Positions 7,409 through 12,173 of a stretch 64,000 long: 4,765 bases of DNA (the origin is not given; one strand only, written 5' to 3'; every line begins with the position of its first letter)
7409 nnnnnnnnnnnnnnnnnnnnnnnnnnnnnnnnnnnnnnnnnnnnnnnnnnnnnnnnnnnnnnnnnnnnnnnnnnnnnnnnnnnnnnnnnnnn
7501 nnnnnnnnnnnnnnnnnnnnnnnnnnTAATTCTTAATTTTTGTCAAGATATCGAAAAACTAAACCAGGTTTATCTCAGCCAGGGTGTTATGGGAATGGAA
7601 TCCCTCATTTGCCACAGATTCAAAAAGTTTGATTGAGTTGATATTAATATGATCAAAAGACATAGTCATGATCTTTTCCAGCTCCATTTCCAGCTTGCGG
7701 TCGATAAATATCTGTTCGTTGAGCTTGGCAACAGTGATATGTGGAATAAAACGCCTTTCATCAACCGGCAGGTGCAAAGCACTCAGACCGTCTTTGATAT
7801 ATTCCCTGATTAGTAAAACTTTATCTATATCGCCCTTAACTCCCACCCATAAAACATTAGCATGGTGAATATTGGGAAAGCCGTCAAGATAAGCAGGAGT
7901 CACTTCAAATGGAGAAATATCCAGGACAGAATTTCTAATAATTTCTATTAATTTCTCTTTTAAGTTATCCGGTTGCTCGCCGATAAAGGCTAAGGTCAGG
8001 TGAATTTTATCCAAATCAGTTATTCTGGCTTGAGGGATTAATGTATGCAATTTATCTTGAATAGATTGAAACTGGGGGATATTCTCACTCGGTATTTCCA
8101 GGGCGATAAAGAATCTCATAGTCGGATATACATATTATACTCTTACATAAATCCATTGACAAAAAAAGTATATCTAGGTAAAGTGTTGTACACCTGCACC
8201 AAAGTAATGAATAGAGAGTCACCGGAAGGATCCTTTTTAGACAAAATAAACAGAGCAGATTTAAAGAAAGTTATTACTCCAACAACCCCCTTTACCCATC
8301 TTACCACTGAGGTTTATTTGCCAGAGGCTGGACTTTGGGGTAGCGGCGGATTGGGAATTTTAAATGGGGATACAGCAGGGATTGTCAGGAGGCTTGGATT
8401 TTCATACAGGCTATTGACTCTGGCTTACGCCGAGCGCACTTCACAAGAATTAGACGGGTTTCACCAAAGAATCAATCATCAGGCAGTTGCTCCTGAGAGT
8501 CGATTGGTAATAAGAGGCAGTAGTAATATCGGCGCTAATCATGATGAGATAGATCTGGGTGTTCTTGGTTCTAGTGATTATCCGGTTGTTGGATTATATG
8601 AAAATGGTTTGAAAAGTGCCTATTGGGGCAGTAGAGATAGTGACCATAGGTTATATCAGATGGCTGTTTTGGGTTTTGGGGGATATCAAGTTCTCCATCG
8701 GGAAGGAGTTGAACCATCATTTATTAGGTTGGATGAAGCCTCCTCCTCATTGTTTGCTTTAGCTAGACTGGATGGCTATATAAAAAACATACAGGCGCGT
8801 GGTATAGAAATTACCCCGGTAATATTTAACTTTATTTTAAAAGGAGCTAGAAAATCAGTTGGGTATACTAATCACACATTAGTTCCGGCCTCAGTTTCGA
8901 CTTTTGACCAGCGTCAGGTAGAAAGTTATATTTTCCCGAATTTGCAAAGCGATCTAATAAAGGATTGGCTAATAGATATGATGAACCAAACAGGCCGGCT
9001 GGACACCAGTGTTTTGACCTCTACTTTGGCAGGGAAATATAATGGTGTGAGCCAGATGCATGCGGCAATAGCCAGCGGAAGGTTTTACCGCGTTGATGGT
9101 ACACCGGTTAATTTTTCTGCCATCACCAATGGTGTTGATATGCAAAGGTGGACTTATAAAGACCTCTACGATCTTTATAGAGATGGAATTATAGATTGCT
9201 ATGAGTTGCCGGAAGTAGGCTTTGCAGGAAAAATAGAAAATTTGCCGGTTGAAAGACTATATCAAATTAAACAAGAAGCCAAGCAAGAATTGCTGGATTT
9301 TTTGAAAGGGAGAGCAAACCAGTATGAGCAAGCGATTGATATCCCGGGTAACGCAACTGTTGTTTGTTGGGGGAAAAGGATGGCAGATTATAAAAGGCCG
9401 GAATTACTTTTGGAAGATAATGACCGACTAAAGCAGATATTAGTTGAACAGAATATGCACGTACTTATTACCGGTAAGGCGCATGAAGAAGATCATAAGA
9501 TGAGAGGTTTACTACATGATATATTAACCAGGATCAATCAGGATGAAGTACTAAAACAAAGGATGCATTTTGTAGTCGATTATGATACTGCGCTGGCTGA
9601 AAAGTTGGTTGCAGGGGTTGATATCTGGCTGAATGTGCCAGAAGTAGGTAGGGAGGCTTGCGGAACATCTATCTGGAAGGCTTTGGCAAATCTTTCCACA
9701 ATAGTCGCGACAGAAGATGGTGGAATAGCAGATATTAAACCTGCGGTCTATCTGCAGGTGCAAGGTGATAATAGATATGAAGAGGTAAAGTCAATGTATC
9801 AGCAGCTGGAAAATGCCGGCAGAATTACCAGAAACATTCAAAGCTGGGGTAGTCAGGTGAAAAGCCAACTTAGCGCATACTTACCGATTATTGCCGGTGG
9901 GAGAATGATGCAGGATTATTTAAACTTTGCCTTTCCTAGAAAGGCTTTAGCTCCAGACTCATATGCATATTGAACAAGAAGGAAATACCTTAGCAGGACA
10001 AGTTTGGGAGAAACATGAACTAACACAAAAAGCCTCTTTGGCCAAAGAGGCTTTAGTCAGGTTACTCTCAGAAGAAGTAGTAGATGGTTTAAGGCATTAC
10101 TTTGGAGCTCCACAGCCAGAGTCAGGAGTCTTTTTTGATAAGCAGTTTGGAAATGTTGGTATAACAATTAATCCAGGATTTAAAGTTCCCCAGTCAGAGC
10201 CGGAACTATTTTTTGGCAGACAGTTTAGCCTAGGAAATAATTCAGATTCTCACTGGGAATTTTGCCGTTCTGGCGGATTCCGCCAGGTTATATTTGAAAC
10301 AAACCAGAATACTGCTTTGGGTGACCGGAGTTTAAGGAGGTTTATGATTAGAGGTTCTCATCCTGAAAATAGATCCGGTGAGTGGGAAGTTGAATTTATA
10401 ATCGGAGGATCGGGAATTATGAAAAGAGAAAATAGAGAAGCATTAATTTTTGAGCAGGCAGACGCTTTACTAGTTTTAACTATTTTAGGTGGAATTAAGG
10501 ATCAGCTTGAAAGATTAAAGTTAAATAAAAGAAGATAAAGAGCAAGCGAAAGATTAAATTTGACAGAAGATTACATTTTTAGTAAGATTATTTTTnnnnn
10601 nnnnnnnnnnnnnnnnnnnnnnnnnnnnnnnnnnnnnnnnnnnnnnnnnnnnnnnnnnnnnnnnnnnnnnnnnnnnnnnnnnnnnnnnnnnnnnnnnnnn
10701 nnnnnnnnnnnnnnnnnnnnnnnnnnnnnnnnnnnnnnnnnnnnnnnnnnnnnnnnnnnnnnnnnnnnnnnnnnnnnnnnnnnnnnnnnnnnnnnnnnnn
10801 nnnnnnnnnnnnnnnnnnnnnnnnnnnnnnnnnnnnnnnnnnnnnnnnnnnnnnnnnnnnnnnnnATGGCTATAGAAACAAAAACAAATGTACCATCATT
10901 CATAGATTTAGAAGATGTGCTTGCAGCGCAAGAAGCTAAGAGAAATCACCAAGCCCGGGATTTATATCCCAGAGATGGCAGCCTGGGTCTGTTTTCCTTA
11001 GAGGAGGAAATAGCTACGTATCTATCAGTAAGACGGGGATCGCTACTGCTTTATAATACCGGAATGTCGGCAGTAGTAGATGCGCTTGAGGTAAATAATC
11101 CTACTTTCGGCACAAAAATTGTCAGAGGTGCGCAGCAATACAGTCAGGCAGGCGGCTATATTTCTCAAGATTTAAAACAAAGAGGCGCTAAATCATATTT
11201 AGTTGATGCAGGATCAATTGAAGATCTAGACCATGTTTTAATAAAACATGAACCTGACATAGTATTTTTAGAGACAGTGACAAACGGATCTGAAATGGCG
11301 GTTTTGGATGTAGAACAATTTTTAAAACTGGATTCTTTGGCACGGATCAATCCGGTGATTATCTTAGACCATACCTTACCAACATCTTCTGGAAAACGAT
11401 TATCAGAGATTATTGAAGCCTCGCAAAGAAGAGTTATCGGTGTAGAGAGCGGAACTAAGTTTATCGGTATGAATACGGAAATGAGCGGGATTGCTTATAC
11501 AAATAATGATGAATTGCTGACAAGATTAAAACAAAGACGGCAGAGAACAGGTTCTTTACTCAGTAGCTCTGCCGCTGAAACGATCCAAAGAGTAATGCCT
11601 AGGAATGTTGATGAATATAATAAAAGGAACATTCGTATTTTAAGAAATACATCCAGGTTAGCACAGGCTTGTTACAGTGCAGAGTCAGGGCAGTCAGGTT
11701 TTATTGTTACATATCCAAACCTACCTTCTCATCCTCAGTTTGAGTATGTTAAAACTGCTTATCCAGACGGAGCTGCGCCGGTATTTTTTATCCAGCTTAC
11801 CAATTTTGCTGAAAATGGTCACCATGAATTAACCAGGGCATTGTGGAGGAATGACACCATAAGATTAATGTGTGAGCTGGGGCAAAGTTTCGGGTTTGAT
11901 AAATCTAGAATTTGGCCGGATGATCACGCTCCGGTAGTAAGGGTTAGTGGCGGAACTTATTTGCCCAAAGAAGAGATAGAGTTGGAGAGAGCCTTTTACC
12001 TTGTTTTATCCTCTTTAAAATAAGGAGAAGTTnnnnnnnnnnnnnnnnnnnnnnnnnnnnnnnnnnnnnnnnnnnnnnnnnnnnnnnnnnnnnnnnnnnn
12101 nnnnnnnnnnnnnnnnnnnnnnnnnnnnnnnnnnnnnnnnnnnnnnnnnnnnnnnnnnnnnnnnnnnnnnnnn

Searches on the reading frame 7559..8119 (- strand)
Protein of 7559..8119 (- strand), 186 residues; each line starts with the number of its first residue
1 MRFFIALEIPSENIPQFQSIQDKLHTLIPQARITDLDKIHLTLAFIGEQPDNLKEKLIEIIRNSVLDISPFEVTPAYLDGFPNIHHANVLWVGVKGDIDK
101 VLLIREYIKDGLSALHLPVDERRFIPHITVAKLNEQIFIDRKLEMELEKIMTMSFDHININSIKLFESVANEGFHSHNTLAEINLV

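Call 62: search_protein_families(library=pfam, proteins=[window:7559-8119:-], max_evalue=0.0001)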
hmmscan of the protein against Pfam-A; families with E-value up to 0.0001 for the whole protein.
window:7559-8119:- (186 aa): 3 families
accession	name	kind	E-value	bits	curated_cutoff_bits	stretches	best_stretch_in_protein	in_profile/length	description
PF02834.22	LigT_PEase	-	6e-14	52.4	23.3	1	8-91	2-87/87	LigT like Phosphoesterase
PF13563.12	2_5_RNA_ligase2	-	3.3e-11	43.9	27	1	38-139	25-122/152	2'-5' RNA ligase superfamily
PF10469.15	AKAP7_NLS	-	1.1e-06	29.1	24.4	1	3-166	3-188/208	AKAP7 2'5' RNA ligase-like domain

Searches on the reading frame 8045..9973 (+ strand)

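Call 62: search_protein_families(library=pfam, proteins=[window:8045-9973:+], max_evalue=0.0001)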
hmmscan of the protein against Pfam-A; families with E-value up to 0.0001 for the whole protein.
window:8045-9973:+ (642 aa): 1 family
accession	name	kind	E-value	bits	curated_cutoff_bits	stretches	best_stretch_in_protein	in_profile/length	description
PF00343.26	Phosphorylase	-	1.3e-17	63.8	27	1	313-568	318-588/713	Carbohydrate phosphorylase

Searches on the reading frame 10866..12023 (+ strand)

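Call 62: search_protein_families(library=pfam, proteins=[window:10866-12023:+], max_evalue=0.0001)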
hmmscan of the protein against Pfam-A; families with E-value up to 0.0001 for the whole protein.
window:10866-12023:+ (385 aa): 1 family
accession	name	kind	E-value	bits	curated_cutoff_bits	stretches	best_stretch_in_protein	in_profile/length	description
PF01053.26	Cys_Met_Meta_PP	-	7.6e-21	74.5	27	1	23-314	35-307/381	Cys/Met metabolism PLP-dependent enzyme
